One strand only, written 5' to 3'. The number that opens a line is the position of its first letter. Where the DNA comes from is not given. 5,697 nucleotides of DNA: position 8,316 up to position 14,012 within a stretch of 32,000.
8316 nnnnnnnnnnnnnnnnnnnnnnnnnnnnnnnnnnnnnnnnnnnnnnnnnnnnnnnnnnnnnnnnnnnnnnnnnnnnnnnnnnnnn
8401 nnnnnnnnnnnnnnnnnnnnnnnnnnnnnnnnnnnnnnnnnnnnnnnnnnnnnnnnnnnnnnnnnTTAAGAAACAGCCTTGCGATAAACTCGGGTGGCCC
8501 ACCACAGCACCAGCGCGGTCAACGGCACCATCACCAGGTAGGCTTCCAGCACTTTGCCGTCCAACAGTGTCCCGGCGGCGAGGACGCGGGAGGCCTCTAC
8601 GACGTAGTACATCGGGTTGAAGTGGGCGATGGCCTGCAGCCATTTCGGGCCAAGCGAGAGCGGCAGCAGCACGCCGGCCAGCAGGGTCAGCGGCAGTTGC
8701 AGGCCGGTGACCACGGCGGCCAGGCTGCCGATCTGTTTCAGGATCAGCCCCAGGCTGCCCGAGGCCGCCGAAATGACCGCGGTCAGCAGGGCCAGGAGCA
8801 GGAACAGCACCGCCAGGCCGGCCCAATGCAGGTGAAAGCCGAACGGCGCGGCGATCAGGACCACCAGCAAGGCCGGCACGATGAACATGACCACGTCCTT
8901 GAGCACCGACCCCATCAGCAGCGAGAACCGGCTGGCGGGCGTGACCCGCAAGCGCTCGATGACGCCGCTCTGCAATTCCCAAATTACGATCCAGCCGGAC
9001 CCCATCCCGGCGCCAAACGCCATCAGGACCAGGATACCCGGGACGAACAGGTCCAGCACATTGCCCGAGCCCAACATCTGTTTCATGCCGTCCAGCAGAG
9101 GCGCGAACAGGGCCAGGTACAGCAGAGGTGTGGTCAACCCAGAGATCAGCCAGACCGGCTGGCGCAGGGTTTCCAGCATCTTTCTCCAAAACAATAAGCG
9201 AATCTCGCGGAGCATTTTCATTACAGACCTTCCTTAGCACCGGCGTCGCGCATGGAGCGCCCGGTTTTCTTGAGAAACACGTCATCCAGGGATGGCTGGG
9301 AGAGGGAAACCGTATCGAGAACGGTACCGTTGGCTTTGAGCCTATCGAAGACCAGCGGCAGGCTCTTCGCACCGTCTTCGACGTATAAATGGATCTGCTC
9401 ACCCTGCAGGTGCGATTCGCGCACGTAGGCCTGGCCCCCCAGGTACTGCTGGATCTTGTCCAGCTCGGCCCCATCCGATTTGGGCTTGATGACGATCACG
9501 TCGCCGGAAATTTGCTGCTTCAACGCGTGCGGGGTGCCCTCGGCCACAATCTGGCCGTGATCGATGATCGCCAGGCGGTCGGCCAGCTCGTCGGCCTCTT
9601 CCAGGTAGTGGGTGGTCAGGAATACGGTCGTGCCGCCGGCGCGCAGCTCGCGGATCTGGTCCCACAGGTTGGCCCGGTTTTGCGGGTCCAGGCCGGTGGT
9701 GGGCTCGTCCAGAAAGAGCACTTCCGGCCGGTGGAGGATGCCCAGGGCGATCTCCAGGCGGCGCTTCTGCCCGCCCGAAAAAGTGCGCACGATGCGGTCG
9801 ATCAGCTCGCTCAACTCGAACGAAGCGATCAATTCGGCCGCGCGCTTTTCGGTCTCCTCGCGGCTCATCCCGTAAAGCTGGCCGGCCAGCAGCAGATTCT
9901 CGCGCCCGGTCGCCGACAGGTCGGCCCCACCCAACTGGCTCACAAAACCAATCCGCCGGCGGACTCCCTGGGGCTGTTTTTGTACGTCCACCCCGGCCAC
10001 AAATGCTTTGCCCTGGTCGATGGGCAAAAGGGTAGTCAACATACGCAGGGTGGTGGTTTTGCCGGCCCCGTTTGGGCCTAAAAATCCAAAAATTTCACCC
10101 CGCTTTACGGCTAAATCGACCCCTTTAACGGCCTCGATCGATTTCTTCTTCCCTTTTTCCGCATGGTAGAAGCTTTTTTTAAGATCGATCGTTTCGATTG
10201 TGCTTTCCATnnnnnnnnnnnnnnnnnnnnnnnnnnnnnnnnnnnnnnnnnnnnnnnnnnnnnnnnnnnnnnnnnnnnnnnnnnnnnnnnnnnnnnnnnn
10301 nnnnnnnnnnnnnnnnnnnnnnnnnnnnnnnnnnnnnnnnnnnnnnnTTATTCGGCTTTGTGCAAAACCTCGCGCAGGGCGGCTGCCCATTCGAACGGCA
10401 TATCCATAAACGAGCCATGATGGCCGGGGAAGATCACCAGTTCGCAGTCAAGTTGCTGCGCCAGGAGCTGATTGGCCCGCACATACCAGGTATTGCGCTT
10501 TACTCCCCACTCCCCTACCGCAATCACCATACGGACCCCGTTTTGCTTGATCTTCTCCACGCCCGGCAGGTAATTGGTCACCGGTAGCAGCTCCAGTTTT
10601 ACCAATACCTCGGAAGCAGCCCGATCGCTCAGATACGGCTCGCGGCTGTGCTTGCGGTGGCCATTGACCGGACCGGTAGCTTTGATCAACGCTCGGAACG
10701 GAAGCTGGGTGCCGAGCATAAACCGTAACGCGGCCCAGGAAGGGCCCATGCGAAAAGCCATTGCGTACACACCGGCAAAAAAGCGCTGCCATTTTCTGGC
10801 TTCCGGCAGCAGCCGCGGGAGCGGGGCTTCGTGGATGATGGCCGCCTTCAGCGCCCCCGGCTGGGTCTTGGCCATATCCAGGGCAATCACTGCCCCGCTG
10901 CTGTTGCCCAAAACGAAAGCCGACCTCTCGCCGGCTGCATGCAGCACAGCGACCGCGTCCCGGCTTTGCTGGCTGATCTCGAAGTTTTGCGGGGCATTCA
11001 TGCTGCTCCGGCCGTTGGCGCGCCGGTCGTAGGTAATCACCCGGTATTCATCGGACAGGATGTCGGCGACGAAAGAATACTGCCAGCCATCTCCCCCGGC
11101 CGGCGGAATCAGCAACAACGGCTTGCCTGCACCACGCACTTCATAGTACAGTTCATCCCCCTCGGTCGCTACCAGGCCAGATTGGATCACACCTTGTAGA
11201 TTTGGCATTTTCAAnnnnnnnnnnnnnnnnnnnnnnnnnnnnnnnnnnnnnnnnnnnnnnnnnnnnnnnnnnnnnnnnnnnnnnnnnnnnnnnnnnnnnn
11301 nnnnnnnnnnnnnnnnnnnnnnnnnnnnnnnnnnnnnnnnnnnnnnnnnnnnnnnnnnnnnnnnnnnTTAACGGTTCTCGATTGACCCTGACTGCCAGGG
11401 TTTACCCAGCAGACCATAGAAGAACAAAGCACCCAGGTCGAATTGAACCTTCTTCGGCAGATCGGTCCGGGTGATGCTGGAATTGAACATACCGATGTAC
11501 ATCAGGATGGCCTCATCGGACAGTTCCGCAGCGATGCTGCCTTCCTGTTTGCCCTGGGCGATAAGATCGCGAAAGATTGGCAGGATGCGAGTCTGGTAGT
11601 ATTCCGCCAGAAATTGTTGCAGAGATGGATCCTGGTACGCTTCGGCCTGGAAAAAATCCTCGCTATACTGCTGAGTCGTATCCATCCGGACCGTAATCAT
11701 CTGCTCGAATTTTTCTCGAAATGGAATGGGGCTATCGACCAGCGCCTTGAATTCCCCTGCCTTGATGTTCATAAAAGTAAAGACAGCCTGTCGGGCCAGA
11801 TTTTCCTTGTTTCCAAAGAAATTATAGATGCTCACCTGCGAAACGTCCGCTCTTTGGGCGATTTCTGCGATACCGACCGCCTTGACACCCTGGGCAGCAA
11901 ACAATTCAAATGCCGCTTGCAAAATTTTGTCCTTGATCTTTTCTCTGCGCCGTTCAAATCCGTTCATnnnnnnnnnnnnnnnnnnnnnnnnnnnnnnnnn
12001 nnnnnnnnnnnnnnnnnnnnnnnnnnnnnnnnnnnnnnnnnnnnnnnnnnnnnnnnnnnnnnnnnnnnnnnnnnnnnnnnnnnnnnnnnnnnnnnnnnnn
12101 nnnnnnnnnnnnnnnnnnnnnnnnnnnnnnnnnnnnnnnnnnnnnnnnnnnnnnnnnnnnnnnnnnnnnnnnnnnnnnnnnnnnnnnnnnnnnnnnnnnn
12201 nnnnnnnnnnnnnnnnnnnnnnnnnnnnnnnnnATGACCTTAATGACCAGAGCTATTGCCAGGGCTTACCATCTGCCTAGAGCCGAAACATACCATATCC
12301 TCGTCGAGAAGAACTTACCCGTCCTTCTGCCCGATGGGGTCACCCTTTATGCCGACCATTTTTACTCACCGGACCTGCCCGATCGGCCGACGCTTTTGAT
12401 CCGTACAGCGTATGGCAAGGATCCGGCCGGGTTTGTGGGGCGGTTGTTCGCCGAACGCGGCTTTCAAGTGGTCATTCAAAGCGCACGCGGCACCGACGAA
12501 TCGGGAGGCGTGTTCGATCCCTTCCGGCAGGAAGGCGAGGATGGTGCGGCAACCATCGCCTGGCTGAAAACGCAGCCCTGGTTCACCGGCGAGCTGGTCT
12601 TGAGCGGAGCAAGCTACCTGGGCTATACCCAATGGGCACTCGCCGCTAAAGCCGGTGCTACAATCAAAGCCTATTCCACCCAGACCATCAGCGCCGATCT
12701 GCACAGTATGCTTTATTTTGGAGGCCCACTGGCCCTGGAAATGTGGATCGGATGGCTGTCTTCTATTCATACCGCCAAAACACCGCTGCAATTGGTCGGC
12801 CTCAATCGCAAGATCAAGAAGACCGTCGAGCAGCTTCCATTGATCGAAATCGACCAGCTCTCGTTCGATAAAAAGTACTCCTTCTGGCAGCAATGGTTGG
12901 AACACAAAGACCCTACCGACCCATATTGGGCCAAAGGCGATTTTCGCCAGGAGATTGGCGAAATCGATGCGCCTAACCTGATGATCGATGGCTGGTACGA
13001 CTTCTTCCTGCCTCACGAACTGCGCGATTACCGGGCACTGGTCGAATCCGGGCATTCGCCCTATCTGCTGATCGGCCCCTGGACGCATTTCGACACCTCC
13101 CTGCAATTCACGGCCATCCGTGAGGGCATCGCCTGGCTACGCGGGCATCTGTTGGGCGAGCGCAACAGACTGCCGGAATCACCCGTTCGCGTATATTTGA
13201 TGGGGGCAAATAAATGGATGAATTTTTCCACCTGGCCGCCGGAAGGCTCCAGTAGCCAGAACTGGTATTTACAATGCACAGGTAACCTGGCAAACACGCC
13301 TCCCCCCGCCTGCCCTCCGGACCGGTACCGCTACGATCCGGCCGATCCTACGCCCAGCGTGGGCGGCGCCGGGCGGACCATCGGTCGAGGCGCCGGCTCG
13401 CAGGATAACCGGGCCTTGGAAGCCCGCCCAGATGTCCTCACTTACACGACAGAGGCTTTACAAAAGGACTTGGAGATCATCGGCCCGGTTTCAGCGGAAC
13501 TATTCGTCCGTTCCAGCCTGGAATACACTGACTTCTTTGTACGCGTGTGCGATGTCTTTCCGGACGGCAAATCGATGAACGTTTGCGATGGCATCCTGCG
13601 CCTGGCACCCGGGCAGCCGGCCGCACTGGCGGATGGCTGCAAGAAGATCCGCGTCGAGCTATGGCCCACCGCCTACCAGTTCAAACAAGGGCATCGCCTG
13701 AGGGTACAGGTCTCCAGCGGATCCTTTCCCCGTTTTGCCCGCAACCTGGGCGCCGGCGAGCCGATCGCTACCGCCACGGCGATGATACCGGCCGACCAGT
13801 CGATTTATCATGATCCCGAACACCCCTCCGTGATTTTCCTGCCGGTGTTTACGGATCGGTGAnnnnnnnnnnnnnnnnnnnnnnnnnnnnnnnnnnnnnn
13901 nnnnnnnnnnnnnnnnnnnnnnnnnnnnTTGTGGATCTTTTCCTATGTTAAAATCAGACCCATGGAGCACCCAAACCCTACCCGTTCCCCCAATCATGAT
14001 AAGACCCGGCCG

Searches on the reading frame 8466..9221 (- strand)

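Call 9: search_protein_families(library=pfam, proteins=[window:8466-9221:-], max_evalue=0.001)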
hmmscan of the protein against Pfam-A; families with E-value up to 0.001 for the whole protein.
window:8466-9221:- (251 aa): 2 families
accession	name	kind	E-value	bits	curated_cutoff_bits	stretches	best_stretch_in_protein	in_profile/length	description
PF01061.29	ABC2_membrane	-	9.2e-27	94.4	26.9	1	6-213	2-208/211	ABC-2 type transporter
PF12698.13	ABC2_membrane_3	-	3.1e-16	59.8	31.6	1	52-242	157-344/347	ABC-2 family transporter protein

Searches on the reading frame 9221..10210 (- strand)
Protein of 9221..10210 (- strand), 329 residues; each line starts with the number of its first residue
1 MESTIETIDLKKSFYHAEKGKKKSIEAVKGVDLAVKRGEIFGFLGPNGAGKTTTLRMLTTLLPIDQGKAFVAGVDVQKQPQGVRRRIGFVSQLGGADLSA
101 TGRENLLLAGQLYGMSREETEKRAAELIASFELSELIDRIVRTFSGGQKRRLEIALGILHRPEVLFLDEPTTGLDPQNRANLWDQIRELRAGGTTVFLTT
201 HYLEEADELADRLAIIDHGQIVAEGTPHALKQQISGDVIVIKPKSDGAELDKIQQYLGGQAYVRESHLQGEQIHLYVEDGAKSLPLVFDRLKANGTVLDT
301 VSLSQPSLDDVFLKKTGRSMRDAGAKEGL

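Call 9: search_protein_families(library=pfam, proteins=[window:9221-10210:-], max_evalue=0.001)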
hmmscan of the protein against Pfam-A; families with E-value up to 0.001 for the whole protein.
window:9221-10210:- (329 aa): 5 families
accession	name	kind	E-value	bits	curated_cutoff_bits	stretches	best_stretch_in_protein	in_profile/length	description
PF00005.33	ABC_tran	-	1.3e-29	103.9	25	1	29-172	2-137/137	ABC transporter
PF13304.12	AAA_21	-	3.7e-13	50.7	27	1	141-201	235-298/304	AAA domain, putative AbiEii toxin, Type IV TA system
PF13732.12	DrrA1-3_C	-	1.6e-09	38.8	27.4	1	225-316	1-81/81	ATP-binding protein DrrA1-3-like, C-terminal domain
PF13401.12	AAA_22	-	0.00048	20.9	27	0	44-109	11-65/130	AAA domain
PF13175.12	AAA_15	-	0.0005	20.2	32.1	0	163-201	330-369/374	AAA ATPase domain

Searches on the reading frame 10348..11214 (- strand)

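Call 8: search_protein_families(library=pfam, proteins=[window:10348-11214:-], max_evalue=0.001)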
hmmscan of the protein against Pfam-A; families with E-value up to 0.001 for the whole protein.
window:10348-11214:- (288 aa): 3 families
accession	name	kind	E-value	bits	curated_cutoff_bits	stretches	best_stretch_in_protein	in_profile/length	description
PF12697.13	Abhydrolase_6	-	1.7e-12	48.9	26.3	1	33-278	1-216/217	Alpha/beta hydrolase family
PF00561.26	Abhydrolase_1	-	8.2e-11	42.5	25.8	1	32-153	1-123/245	alpha/beta hydrolase fold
PF12146.15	Hydrolase_4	-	8.2e-08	32.3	27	1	48-154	23-134/239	Serine aminopeptidase, S33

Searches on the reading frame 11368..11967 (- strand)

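Call 8: search_protein_families(library=pfam, proteins=[window:11368-11967:-], max_evalue=0.001)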
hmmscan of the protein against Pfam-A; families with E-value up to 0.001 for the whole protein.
window:11368-11967:- (199 aa): 1 family
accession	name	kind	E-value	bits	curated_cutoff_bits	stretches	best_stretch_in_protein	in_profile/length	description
PF00440.29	TetR_N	-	2.4e-14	53.3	24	1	15-60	1-46/47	Bacterial regulatory proteins, tetR family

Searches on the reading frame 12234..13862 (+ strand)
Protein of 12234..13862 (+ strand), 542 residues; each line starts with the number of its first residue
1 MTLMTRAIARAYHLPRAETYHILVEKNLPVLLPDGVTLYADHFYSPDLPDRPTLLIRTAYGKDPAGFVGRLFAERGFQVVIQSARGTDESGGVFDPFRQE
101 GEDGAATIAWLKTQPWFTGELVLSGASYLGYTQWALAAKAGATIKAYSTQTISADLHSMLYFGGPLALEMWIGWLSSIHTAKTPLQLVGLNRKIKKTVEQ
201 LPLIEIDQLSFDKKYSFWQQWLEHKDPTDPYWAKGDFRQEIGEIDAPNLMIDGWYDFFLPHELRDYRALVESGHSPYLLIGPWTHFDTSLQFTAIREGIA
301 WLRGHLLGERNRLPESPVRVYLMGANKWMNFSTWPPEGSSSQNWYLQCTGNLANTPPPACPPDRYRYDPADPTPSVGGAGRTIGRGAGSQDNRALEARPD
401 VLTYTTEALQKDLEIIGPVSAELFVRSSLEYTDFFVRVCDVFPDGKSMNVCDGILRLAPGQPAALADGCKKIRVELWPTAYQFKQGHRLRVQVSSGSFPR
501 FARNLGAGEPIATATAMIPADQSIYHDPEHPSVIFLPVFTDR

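Call 8: search_protein_families(library=pfam, proteins=[window:12234-13862:+], max_evalue=0.001)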
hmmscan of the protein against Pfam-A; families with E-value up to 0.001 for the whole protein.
window:12234-13862:+ (542 aa): 2 families
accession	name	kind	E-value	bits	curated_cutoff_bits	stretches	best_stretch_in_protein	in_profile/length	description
PF02129.25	Peptidase_S15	-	5.5e-43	148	23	1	34-286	1-261/262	X-Pro dipeptidyl-peptidase (S15 family)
PF08530.16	PepX_C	-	1.1e-37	130.5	22.5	1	315-533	6-215/217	X-Pro dipeptidyl-peptidase C-terminal non-catalytic domain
